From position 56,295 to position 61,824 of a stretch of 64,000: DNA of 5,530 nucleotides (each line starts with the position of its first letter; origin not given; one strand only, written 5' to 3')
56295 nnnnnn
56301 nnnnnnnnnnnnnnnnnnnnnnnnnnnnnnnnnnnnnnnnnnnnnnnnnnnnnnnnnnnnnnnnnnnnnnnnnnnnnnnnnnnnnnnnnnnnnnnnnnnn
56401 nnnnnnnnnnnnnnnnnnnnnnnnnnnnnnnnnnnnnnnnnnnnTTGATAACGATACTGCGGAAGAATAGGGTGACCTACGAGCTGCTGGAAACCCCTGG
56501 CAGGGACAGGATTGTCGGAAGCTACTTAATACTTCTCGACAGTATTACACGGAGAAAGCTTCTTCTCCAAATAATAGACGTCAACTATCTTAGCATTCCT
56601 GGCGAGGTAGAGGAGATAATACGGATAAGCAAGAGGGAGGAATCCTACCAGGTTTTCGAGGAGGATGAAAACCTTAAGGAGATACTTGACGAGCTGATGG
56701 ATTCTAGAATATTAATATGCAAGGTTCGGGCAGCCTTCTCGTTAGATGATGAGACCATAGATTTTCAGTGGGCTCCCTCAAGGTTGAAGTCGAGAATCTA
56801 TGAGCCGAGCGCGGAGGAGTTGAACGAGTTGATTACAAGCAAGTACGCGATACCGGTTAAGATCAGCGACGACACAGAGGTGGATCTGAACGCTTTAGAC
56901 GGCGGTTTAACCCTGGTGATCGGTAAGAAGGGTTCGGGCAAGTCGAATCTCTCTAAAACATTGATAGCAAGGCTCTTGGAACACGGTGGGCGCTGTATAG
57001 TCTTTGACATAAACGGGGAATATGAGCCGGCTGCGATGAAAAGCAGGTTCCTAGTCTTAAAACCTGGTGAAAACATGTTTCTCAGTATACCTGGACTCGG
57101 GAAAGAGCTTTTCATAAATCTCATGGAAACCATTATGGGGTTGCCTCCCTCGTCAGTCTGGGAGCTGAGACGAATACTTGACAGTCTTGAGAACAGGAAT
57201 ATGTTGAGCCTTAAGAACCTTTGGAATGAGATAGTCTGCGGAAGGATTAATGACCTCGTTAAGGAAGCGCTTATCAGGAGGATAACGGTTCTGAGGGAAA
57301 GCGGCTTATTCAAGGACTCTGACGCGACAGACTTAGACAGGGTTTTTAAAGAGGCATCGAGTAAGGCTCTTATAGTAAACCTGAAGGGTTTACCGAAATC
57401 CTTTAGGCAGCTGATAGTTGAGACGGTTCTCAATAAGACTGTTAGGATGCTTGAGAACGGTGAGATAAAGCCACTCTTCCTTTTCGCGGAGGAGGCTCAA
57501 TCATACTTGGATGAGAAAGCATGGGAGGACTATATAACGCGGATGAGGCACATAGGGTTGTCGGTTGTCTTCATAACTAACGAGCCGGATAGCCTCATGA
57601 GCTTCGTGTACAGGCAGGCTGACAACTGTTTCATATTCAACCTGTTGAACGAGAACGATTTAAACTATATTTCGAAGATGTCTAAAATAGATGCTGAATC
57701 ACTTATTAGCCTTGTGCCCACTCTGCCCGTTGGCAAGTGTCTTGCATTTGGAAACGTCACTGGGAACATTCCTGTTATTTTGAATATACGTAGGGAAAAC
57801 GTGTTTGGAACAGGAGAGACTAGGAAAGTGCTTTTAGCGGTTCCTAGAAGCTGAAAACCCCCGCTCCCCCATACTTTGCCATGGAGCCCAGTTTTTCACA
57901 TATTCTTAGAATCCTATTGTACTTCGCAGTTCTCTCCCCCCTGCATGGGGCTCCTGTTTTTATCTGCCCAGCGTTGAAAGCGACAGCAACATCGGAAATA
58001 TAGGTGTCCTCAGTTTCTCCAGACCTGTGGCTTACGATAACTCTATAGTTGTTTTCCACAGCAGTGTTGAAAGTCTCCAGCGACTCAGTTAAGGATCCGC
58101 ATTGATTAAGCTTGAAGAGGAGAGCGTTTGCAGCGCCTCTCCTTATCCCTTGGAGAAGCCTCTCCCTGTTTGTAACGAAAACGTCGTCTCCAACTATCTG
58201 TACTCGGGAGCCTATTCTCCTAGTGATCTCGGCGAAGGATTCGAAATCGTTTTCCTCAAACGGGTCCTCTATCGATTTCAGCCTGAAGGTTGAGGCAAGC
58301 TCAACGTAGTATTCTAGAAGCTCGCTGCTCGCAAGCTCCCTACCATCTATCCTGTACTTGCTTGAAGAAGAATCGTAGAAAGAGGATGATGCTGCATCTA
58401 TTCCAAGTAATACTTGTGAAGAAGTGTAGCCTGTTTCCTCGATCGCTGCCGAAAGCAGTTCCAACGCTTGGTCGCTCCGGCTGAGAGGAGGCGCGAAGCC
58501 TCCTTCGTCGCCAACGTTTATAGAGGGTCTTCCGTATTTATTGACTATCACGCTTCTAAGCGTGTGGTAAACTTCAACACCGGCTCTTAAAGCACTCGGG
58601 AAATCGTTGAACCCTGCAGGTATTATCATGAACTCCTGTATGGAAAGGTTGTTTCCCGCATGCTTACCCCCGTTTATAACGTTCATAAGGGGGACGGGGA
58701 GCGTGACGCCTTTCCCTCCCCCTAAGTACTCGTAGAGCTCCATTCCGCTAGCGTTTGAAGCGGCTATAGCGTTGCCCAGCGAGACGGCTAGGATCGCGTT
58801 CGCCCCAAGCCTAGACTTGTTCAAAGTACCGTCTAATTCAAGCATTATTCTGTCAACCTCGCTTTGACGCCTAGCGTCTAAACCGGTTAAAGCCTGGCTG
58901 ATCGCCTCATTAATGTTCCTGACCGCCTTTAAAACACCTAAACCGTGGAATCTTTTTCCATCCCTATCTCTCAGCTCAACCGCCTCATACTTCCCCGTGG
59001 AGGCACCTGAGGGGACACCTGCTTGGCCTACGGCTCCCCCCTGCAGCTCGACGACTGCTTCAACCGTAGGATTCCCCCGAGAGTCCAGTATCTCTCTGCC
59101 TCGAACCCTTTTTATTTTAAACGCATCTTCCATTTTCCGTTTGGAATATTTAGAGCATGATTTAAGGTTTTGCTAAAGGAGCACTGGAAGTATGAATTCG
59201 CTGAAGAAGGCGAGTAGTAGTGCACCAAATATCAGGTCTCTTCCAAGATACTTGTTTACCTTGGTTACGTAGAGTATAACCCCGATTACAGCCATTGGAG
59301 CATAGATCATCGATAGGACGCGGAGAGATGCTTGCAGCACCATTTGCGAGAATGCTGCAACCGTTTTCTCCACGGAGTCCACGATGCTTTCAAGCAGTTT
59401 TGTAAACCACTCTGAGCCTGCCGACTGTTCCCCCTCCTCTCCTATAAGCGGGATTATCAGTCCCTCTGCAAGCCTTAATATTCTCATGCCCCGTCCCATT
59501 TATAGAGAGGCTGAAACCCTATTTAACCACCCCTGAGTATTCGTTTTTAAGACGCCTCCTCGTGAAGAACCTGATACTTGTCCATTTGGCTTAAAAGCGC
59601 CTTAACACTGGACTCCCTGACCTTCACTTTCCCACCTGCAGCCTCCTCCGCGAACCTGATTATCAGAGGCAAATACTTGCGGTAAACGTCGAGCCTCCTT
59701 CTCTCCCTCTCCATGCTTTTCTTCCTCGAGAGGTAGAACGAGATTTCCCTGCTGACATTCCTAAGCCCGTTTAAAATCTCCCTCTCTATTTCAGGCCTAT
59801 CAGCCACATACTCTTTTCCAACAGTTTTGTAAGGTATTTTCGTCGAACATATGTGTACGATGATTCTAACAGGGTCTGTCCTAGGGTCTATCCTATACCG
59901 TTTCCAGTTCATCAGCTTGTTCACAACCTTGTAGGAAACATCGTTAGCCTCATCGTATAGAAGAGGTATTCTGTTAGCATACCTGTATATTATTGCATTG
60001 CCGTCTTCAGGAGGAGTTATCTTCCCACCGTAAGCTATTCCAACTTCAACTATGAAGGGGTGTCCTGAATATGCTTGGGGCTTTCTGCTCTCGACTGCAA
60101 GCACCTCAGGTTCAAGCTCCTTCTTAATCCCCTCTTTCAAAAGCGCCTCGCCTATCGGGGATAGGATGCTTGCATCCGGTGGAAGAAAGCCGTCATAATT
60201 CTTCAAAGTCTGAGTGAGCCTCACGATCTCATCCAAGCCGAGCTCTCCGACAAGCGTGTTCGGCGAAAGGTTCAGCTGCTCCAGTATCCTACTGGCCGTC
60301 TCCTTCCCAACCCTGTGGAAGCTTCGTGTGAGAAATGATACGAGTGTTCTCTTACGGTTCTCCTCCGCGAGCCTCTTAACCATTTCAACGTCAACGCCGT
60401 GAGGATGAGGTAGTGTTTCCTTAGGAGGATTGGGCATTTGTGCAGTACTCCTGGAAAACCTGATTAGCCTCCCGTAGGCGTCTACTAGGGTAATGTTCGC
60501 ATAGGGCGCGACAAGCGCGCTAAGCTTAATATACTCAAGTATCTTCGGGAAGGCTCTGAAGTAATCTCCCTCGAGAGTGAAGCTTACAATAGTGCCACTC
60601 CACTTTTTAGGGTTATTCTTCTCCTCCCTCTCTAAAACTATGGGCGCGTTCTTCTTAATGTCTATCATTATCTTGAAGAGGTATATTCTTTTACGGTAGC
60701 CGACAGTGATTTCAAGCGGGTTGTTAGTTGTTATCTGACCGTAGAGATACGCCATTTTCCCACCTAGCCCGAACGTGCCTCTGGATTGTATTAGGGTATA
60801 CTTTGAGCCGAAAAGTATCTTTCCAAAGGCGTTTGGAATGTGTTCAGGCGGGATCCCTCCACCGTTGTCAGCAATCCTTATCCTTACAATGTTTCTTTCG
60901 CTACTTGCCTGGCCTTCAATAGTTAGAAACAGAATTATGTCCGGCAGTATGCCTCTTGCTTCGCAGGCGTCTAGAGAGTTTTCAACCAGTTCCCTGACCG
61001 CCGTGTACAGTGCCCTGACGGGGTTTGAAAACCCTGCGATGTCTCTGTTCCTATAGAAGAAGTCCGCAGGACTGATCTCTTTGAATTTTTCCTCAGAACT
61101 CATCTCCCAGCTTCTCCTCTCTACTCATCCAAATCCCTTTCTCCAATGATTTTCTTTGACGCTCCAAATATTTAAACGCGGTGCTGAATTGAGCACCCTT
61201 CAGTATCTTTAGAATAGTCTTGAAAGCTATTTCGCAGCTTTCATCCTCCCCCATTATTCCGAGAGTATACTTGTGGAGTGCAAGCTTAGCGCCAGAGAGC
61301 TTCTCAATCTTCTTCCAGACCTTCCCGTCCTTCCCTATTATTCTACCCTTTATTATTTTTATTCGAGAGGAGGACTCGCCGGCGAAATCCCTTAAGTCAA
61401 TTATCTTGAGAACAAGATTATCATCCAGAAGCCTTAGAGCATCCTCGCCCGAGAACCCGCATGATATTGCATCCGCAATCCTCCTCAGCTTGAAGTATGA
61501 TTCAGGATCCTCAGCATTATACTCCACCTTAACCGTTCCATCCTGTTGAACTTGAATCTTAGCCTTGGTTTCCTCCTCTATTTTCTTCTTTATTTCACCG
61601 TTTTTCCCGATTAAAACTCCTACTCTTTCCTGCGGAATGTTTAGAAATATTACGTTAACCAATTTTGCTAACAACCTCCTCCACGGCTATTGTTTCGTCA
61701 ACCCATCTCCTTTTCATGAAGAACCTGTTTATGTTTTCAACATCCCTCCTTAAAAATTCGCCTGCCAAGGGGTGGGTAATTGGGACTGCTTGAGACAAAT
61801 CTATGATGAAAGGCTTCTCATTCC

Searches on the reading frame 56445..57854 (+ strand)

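Call 53: search_protein_families(library=pfam, proteins=[window:56445-57854:+], max_evalue=0.00001)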
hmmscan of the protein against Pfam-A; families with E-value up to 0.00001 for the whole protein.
window:56445-57854:+ (469 aa): 1 family
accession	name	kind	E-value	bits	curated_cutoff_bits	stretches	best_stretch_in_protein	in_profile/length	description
PF01935.23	DUF87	-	5.3e-14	53.3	23.2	1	157-330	27-218/220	Helicase HerA, central domain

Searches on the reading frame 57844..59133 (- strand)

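Call 53: search_protein_families(library=pfam, proteins=[window:57844-59133:-], max_evalue=0.00001)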
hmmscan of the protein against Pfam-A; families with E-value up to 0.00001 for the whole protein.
window:57844-59133:- (429 aa): 3 families
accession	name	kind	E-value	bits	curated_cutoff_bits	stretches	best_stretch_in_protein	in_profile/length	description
PF00113.28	Enolase_C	-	3.6e-114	381.5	21.5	1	144-425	3-291/296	Enolase, C-terminal TIM barrel domain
PF03952.21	Enolase_N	-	2.5e-53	180.2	35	1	7-137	1-131/131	Enolase, N-terminal domain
PF13378.12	MR_MLE_C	-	9.4e-08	32.5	29.4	1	274-369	62-154/219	Enolase C-terminal domain-like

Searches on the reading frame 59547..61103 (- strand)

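Call 54: search_protein_families(library=pfam, proteins=[window:59547-61103:-], max_evalue=0.00001)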
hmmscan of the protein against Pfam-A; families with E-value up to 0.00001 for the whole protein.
window:59547-61103:- (518 aa): 3 families
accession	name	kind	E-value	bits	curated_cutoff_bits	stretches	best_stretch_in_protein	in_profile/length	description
PF09239.17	Topo-VIb_trans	-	9e-59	198.2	24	1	309-469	1-158/159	Topoisomerase VI B subunit, transducer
PF02518.31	HATPase_c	-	1.9e-08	35.1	26.4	1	30-114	4-76/111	Histidine kinase-, DNA gyrase B-, and HSP90-like ATPase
PF13589.12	HATPase_c_3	-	6e-07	30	25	1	34-120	5-82/137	Histidine kinase-, DNA gyrase B-, and HSP90-like ATPase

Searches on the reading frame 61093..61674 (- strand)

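Call 54: search_protein_families(library=pfam, proteins=[window:61093-61674:-], max_evalue=0.00001)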
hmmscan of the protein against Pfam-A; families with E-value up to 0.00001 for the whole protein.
window:61093-61674:- (193 aa): 5 families
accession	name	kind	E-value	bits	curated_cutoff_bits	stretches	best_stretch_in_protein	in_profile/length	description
PF00013.35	KH_1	-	1.2e-15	57.4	21.5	1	11-45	4-39/66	KH domain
PF22675.2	KH-I_KHDC4-BBP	-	5.8e-09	36.1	30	0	18-56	8-48/76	KHDC4/BBP-like, KH-domain type I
PF21800.4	KH_KRR1_2nd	-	8.1e-07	29.4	27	0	89-159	3-72/91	KRR1 small subunit processome component, second KH domain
PF07650.23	KH_2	-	4.3e-06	26.9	22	0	13-51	31-69/78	KH domain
PF22891.2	KH_PNO1_2nd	-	5.4e-06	26.9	27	0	90-164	6-77/90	Eukaryotic type KH-domain (KH-domain type I) (327.11.2)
